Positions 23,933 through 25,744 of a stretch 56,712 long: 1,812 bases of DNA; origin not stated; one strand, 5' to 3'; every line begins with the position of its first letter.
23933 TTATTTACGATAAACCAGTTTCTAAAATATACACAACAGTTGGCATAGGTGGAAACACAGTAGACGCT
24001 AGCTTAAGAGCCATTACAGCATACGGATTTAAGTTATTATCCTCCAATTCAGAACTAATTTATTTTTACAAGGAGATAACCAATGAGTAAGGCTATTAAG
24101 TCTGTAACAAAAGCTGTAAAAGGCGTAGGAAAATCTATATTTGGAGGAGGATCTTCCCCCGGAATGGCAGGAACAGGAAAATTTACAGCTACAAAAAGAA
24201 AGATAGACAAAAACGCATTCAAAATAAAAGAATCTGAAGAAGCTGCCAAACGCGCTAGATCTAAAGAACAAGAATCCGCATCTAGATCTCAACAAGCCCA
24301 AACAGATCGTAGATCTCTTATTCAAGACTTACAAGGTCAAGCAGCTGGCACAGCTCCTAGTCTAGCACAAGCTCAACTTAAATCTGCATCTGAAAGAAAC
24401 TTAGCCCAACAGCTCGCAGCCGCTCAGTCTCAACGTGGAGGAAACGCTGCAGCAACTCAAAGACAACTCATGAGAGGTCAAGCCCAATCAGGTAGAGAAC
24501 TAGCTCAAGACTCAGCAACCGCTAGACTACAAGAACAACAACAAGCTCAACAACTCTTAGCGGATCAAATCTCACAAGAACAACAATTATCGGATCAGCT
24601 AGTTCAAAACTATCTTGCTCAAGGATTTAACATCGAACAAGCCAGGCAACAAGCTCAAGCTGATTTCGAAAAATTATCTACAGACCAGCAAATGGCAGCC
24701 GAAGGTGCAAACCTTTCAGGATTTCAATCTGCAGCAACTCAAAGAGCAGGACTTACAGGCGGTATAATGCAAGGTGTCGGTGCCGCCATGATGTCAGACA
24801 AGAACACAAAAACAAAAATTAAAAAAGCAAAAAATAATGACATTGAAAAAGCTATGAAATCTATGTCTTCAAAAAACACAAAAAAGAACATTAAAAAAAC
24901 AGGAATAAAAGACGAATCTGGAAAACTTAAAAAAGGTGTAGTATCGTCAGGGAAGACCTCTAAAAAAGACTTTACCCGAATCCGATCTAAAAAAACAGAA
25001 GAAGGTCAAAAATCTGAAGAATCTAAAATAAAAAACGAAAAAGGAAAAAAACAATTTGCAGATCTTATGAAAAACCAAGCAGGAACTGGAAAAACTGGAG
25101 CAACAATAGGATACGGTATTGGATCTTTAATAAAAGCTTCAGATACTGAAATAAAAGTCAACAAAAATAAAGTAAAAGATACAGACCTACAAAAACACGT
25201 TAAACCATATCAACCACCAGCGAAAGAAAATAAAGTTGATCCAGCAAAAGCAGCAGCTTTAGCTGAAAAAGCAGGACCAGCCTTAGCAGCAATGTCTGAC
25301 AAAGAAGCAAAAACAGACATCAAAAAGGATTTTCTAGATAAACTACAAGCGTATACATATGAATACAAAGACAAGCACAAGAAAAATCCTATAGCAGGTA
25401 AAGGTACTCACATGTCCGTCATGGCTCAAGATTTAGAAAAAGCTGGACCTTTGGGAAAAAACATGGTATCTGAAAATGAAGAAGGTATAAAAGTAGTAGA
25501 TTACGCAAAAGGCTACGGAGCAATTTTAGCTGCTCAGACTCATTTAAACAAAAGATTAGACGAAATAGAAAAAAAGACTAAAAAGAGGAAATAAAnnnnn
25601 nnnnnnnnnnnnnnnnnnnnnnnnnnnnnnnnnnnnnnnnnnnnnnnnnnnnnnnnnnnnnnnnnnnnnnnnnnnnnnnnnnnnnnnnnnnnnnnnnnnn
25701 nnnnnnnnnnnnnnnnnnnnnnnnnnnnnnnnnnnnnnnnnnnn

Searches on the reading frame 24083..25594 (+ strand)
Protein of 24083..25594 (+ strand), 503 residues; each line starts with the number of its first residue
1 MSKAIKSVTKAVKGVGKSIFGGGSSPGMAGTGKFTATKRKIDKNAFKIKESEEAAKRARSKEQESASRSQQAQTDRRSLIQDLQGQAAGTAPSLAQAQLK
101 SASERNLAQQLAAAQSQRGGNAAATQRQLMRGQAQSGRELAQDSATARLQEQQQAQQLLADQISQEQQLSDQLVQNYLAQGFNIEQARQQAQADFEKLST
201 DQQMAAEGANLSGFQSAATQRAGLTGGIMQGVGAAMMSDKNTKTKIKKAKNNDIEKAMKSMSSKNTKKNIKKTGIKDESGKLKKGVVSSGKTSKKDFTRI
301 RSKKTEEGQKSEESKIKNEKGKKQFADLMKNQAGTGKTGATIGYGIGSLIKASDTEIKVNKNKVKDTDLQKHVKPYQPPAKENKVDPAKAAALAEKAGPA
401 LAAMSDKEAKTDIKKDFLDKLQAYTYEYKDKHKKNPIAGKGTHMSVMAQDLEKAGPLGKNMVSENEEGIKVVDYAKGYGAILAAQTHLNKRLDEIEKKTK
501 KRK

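Call 87: search_protein_families(library=pfam, proteins=[window:24083-25594:+], max_evalue=0.001)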
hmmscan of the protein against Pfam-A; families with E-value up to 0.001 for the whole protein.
window:24083-25594:+ (503 aa): 1 family
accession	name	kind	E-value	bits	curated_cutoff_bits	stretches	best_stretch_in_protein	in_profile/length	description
PF13884.11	Peptidase_S74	-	2.9e-07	31.1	22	1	405-456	1-54/58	Chaperone of endosialidase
